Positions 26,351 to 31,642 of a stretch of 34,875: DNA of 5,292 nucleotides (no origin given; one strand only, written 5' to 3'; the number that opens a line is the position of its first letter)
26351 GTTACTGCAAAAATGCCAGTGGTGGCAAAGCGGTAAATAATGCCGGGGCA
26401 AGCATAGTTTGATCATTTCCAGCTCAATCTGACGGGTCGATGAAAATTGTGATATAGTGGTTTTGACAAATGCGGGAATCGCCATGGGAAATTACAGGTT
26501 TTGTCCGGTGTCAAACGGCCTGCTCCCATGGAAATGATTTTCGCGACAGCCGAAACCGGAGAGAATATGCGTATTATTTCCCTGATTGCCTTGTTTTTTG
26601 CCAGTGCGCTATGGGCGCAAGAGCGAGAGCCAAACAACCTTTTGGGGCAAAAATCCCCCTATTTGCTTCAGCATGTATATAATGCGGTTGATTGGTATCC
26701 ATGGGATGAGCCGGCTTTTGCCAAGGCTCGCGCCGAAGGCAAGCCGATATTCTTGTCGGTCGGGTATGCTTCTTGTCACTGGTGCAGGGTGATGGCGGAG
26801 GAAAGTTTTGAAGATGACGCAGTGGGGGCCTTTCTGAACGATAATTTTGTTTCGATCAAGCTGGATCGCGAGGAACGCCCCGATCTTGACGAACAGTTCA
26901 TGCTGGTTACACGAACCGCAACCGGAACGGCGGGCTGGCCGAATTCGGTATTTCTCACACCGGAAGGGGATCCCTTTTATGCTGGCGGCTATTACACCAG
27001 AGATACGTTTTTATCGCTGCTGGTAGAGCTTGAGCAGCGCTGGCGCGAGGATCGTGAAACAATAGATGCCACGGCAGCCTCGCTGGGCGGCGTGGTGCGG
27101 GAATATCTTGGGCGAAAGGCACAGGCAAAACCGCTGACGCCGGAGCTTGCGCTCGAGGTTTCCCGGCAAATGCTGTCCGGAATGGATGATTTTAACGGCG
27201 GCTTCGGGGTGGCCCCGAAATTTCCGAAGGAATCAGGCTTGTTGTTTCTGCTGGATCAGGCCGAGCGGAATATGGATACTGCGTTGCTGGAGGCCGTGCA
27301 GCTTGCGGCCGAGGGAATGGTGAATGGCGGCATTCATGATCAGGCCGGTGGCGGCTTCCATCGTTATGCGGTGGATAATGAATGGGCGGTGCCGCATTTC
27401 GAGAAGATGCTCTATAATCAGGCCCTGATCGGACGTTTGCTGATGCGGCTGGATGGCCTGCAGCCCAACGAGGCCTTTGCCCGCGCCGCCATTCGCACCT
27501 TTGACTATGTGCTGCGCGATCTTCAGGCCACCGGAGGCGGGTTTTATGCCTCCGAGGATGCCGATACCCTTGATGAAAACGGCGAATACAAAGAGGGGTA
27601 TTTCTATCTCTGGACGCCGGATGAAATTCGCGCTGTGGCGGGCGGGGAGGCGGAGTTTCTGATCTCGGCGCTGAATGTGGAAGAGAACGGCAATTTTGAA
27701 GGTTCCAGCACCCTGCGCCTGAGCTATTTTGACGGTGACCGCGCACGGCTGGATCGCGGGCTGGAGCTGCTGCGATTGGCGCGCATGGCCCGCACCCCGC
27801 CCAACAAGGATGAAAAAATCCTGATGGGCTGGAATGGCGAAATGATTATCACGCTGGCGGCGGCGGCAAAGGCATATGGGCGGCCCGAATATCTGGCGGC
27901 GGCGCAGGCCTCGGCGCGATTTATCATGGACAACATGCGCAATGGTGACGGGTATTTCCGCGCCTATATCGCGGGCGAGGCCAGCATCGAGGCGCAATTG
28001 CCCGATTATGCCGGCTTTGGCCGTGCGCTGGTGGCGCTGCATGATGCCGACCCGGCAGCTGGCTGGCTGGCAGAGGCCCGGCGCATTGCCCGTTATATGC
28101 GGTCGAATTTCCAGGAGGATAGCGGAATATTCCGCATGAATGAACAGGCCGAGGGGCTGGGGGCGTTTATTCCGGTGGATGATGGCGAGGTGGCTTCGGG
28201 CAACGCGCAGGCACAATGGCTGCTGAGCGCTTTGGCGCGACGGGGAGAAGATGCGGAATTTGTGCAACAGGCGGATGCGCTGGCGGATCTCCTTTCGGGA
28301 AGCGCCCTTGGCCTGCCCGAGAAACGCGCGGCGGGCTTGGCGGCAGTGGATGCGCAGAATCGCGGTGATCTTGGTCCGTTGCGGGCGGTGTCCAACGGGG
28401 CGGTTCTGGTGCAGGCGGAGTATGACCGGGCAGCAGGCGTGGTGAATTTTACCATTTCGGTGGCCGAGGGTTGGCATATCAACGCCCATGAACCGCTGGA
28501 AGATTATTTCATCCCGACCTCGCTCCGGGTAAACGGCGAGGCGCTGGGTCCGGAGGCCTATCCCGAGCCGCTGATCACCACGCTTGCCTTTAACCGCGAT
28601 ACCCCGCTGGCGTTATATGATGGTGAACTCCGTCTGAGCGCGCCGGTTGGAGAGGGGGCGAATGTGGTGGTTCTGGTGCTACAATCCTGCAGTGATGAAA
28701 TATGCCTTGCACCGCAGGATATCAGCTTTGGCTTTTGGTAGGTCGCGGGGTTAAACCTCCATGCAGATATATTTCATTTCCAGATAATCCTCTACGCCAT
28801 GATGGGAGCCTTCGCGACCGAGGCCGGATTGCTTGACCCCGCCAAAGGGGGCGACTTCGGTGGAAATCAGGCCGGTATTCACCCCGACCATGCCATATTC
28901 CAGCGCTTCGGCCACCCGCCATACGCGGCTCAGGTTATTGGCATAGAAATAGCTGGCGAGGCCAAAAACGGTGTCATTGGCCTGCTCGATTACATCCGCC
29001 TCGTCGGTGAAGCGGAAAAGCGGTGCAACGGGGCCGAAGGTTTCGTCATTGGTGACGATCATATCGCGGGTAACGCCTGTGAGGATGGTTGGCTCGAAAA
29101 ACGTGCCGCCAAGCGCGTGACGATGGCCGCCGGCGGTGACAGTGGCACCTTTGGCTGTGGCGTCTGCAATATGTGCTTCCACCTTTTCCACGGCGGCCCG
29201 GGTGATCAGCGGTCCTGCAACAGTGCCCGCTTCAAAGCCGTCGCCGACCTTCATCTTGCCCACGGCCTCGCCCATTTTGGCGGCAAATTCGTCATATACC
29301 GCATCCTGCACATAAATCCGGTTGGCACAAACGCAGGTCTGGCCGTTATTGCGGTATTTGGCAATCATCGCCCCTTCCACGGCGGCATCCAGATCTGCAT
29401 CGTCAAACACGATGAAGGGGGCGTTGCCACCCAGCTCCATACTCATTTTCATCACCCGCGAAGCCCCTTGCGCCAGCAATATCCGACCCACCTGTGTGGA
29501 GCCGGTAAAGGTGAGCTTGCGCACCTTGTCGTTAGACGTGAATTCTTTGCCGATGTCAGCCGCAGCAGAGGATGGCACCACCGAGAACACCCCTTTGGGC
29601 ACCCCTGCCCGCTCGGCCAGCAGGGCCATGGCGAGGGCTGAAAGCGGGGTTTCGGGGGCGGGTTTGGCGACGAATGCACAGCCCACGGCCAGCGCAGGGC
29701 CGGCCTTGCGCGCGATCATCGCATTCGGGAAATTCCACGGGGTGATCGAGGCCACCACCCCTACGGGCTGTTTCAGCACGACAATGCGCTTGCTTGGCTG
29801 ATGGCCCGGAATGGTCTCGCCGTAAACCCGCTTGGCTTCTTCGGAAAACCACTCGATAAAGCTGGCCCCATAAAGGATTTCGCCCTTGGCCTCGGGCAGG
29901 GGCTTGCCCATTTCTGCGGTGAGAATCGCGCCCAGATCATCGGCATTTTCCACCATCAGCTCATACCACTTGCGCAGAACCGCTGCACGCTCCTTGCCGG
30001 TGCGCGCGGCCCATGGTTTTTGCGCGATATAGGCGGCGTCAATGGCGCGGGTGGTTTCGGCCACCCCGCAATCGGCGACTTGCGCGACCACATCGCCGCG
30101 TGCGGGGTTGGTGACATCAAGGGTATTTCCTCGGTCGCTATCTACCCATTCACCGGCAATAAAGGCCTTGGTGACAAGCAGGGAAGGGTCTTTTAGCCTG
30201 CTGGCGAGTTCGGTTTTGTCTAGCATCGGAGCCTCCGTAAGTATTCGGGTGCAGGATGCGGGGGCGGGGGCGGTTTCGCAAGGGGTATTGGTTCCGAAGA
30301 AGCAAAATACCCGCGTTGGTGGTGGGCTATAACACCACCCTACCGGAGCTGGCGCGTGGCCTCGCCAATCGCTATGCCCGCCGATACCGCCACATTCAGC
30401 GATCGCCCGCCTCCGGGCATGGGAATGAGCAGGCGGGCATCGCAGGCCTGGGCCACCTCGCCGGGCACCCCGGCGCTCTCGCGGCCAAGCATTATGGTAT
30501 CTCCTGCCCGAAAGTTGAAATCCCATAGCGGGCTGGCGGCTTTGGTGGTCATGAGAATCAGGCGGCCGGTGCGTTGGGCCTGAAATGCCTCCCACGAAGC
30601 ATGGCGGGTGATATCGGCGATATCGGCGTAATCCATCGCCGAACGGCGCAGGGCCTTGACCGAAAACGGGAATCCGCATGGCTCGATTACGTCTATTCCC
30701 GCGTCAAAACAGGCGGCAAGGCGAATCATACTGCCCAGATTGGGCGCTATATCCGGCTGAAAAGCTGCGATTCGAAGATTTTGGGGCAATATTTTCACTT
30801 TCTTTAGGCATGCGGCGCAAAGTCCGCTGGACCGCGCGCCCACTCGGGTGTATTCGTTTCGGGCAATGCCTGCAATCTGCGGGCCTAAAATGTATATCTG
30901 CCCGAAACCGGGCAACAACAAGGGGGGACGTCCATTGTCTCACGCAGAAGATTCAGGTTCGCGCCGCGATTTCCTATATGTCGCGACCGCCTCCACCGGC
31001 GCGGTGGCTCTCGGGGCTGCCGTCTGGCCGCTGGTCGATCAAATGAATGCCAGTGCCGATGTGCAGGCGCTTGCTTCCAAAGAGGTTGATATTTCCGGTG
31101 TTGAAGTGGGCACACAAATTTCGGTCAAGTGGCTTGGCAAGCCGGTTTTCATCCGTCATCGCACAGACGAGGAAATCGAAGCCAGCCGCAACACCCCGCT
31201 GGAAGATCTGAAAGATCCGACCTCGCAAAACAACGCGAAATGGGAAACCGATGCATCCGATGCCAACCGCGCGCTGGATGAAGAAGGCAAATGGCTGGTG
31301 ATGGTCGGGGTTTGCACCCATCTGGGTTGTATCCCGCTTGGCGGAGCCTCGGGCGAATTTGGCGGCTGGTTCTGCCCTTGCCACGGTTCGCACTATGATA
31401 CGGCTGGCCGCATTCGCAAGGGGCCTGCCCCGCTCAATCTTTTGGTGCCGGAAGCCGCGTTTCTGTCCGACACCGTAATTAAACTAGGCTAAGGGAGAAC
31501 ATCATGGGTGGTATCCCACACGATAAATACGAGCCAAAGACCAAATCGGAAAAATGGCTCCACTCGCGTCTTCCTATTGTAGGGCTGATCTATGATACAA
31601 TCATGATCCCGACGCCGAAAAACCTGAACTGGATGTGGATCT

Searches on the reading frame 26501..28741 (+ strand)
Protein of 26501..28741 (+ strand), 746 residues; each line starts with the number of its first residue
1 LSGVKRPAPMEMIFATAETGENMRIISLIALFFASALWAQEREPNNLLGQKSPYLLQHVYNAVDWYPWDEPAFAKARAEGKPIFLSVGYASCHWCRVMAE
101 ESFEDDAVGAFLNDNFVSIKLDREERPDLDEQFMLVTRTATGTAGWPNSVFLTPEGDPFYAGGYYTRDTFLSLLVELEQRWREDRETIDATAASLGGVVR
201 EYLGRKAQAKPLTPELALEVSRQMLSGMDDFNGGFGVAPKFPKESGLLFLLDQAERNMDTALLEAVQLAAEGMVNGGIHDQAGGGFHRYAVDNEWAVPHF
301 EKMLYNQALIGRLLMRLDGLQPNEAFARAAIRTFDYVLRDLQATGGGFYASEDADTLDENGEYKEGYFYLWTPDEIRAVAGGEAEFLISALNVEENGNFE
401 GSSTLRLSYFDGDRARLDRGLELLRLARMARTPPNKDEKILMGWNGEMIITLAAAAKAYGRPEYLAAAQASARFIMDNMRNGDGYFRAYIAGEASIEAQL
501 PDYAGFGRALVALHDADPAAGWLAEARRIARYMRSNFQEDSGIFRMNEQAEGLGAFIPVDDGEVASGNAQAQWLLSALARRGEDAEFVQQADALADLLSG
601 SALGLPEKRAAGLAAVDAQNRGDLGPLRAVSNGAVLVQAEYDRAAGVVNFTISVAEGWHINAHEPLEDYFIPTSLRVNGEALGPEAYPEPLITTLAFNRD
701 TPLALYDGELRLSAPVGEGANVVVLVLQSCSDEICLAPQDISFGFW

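Call 4: search_protein_families(library=pfam, proteins=[window:26501-28741:+], max_evalue=0.01)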
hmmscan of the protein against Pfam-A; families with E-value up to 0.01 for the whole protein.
window:26501-28741:+ (746 aa): 3 families
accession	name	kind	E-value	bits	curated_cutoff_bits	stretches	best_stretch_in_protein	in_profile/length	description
PF03190.21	Thioredox_DsbH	-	2.3e-58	197.2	27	1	45-195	2-158/163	Protein of unknown function, DUF255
PF13899.12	Thioredoxin_7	-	8e-10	39.2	27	1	64-154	1-83/83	Thioredoxin-like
PF13098.12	Thioredoxin_2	-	3e-05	24.7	27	1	76-174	1-104/104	Thioredoxin-like domain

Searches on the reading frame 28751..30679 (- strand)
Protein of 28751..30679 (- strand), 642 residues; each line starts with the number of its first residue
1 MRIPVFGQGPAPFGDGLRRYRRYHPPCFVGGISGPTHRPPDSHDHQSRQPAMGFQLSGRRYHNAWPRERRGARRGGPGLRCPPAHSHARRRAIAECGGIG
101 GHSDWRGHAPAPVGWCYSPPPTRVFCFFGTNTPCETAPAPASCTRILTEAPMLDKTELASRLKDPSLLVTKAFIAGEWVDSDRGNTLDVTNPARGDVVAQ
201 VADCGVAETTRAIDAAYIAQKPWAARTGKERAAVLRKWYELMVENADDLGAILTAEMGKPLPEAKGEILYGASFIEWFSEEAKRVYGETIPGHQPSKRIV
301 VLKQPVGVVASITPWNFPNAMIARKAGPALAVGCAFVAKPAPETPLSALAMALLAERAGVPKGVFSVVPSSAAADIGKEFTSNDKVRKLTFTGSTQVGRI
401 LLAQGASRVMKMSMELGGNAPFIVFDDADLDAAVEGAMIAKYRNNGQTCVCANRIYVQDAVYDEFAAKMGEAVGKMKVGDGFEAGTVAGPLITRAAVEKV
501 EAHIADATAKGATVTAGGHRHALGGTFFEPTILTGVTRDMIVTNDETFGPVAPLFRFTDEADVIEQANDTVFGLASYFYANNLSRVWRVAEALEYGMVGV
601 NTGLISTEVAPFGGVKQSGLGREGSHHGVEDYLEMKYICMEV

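Call 4: search_protein_families(library=pfam, proteins=[window:28751-30679:-], max_evalue=0.01)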
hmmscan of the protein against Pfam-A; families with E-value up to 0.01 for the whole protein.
window:28751-30679:- (642 aa): 1 family
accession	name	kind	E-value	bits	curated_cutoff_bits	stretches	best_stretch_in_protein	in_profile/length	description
PF00171.27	Aldedh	-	3.9e-161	537.1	23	1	178-638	1-461/461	Aldehyde dehydrogenase family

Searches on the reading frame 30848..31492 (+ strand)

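Call 106: search_protein_families(library=pfam, proteins=[window:30848-31492:+], max_evalue=0.001)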
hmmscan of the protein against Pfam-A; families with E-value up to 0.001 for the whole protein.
window:30848-31492:+ (214 aa): 2 families
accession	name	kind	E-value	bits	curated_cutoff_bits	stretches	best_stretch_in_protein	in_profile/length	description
PF10399.14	UCR_Fe-S_N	-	2.9e-18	65.5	24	1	32-69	4-41/41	Ubiquitinol-cytochrome C reductase Fe-S subunit TAT signal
PF00355.32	Rieske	-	1.5e-10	41.3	20.3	1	144-195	31-81/88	Rieske [2Fe-2S] domain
